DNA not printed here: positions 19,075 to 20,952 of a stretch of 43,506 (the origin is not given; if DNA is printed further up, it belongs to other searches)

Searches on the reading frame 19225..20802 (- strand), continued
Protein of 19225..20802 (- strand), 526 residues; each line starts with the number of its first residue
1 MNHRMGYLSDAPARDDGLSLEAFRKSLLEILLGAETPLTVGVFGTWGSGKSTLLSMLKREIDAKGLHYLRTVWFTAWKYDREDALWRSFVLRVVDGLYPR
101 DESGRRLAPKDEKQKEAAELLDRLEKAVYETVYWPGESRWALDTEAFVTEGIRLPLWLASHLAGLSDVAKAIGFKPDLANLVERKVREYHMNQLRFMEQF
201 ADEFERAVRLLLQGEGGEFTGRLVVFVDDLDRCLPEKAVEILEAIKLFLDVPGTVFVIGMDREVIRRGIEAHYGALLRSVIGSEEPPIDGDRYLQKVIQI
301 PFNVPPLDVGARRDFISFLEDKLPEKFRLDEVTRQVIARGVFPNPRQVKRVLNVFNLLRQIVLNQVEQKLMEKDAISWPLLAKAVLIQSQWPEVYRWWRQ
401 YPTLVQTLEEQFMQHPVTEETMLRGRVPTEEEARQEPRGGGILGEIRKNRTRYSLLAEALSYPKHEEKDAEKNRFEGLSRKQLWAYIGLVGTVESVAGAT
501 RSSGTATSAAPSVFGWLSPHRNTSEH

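Call 14: find_related_loci(query=A1, collection=genome_contigs, flank=6000)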
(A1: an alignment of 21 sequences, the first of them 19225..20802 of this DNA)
Query A1 (526 aa) in genome_contigs; peptide patterns used: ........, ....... (x = any residue, [..] = any of these).
315 stretches matched a pattern; 242 encode a relative of the query (tblastn E <= 1e-3); the best 80 are kept; 80 distinct loci.
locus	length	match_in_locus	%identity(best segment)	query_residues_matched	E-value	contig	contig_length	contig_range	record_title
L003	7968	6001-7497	59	1-495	0e+0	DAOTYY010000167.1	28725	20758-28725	MAG TPA_asm: Anaerolineaceae bacterium isolate H34_448 k137_1323120, whole genome shotgun sequence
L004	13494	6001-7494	58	1-493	0e+0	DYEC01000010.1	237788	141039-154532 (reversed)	MAG TPA_asm: Anaerolinea sp. isolate Tomsk_49_42 Tomsk_k141_35682, whole genome shotgun sequence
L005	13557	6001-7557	54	1-499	0e+0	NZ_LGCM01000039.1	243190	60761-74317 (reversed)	Levilinea saccharolytica strain KIBI-1 contig_2, whole genome shotgun sequence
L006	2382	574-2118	50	1-503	1e-170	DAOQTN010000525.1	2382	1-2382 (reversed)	MAG TPA_asm: Anaerolineaceae bacterium isolate AMR_MDS_1139 NODE_54810_length_2382_cov_3.697894, whole genome shotgun se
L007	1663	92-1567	52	4-504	1e-166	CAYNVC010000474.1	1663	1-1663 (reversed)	MAG TPA_asm: uncultured Anaerolineales bacterium isolate binchicken_co67_58 genome assembly, contig: NODE_135490_length_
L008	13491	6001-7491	48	6-494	7e-142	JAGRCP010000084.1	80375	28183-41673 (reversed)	MAG: Caldilineaceae bacterium isolate HKST-UBA29 2010_98546, whole genome shotgun sequence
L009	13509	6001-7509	48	5-495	6e-141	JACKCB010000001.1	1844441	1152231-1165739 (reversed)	MAG: Ardenticatenaceae bacterium isolate HK-STAS-CHLO-36 HK-STAS-CHLO-36_1, whole genome shotgun sequence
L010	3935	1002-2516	49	2-496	3e-142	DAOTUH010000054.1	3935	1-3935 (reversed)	MAG TPA_asm: Anaerolineae bacterium isolate F17_49 k129_2496326, whole genome shotgun sequence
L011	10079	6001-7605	47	9-499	2e-137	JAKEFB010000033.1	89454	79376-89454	MAG: Chloroflexota bacterium isolate PMV_2.24 PMV_2.24.k101_275755, whole genome shotgun sequence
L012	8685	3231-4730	48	7-495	3e-136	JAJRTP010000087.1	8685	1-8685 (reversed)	MAG: Chloroflexota bacterium isolate Dive96_bin1.73 k141_870916, whole genome shotgun sequence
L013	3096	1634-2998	51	2-461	3e-141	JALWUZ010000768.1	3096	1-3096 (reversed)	MAG: Anaerolineae bacterium isolate T2_maxbin2_scaf2bin.042 T2_NODE_86768_length_3096_cov_2.760862, whole genome shotgun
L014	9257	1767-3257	47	7-497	1e-131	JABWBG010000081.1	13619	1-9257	MAG: Caldilineales bacterium isolate MAG_24 scaffold_5178, whole genome shotgun sequence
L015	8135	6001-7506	50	4-497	1e-130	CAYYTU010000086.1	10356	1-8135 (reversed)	MAG TPA_asm: uncultured Anaerolineales bacterium isolate binchicken_co17_286 genome assembly, contig: NODE_13774_length_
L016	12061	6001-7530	47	1-495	4e-130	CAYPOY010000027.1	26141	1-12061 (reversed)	MAG TPA_asm: uncultured Anaerolineales bacterium isolate SRP214966_co5_314 genome assembly, contig: NODE_1287_length_261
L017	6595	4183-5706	45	1-495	2e-129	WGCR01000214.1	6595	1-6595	MAG: Anaerolineae bacterium isolate S145_12 k151_183648, whole genome shotgun sequence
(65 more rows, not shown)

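Call 29: find_encoding_contigs(protein=P0001, flank=5000, max_places=4)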
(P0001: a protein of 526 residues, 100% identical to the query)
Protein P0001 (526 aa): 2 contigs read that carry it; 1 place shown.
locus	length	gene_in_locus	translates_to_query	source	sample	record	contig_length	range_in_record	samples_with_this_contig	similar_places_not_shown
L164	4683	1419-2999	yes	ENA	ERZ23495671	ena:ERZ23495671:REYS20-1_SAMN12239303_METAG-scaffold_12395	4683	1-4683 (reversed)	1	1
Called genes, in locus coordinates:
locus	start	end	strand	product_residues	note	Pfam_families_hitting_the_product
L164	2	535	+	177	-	?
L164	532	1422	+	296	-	PF08843:AbiEii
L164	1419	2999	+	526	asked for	PF07693:KAP_NTPase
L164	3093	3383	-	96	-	PF05534:HicB, PF19807:DUF6290 (weak)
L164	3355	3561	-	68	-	-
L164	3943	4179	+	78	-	PF02604:PhdYeFM_antitox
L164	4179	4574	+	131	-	PF01850:PIN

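Call 44: search_solved_structures(query=window:19225-20802:-, max_evalue=0.01)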
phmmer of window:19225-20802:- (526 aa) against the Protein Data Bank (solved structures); distinct sequences matched with E-value up to 0.01: 3.
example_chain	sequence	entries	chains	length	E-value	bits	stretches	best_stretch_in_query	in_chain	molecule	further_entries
9nlh_H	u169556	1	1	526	9.7e-05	24.1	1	39-97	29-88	YheS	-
9vvi_W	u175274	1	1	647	0.00014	23.6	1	39-97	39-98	Probable ATP-binding protein YheS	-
8avg_A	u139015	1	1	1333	0.0078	17.9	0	171-251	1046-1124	Elongator complex protein 1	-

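Call 55: predict_structure(alignment_id=A1)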
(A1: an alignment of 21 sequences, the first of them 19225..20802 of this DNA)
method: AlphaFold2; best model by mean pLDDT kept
length: 526 residues; sequences in the alignment: 21
mean_pLDDT: 76.4   pTM: 0.73
mean pLDDT of the five models: 76.4, 76.4, 75.5, 74.4, 73.9
residues with pLDDT >= 90: 161; 70-90: 214; 50-70: 84; < 50: 67
segments of 3 or more residues with pLDDT < 50: 131-145, 425-431, 493-526
pLDDT, mean of each block of 10 residues (from residue 1): 66 84 92 91 91 94 88 85 76 88 81 85 77 33 46 53 53 61 58 68 87 77 92 81 87 94 86 62 62 89 90 93 89 95 92 94 92 91 95 91 91 78 52 51 79 90 80 87 90 40 28 30 29
secondary structure, 60 per line:
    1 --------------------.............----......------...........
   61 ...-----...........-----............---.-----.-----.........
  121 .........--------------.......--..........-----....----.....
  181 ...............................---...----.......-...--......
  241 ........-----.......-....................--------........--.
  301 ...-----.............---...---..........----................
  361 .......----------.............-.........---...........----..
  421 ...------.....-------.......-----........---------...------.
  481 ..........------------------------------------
elements in order: H21-33 E38-43 H50-63 E69-75 H76-79 H85-96 H112-129 H144-150 H153-162 H168-171 H176-211 E222-228 H235-248 E254-260 H262-281 H290-297 E300-303 H309-321 H331-340 H345-367 H378-390 H392-400 H404-414 H419-423 H430-434 H442-448 H454-461 H480-490

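Call 57: fold_search(model_id=the predicted structure, library=pdb)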
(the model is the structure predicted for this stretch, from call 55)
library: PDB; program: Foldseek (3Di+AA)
matches with E <= 10: 819; with E <= 0.001: 26
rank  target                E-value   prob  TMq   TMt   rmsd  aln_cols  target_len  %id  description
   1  8hra_E                4.8e-06  1.00  0.43  0.29  11.6       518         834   15  Structure of heptameric RdrA ring in RNA-loading state (released 2023-02-01)
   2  8hra_A                4.2e-05  1.00  0.35  0.23  15.5       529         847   13  Structure of heptameric RdrA ring in RNA-loading state (released 2023-02-01)
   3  8hr8_A                4.8e-05  1.00  0.44  0.29   9.1       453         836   15  Structure of heptameric RdrA ring (released 2023-02-01)
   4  8hr8_F                5.0e-05  1.00  0.45  0.30  10.8       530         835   13  Structure of heptameric RdrA ring (released 2023-02-01)
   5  8hrb_A                7.3e-05  1.00  0.38  0.25  13.4       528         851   14  Structure of tetradecameric RdrA ring in RNA-loading state (released 2023-02-01)
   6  8hr8_G                7.6e-05  1.00  0.42  0.29   9.1       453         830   14  Structure of heptameric RdrA ring (released 2023-02-01)
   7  8hra_C                8.4e-05  1.00  0.36  0.24  14.7       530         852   13  Structure of heptameric RdrA ring in RNA-loading state (released 2023-02-01)
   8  8hr8_E                1.0e-04  1.00  0.40  0.27  10.0       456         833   13  Structure of heptameric RdrA ring (released 2023-02-01)
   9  2qen                  1.3e-04  1.00  0.31  0.44  12.4       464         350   14  The walker-type atpase paby2304 of pyrococcus abyssi (released 2008-07-01)
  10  8hra_B                1.9e-04  1.00  0.42  0.29  12.7       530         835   13  Structure of heptameric RdrA ring in RNA-loading state (released 2023-02-01)
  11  8hr8_C                1.9e-04  1.00  0.43  0.29  10.9       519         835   14  Structure of heptameric RdrA ring (released 2023-02-01)
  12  8hr8_H                2.0e-04  1.00  0.43  0.29   9.3       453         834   13  Structure of heptameric RdrA ring (released 2023-02-01)
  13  7jgr_G                2.9e-04  1.00  0.33  0.44  14.6       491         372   13  Structure of Drosophila ORC bound to DNA (84 bp) and Cdc6 (released 2020-09-09)
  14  8hr7_A                3.8e-04  1.00  0.40  0.27   9.8       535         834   13  Structure of RdrA-RdrB complex (released 2023-02-01)
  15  8fnw_M                4.2e-04  1.00  0.36  0.25  13.0       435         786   11  Structure of RdrA-RdrB complex from Escherichia coli RADAR defense system (released 2023-02-01)
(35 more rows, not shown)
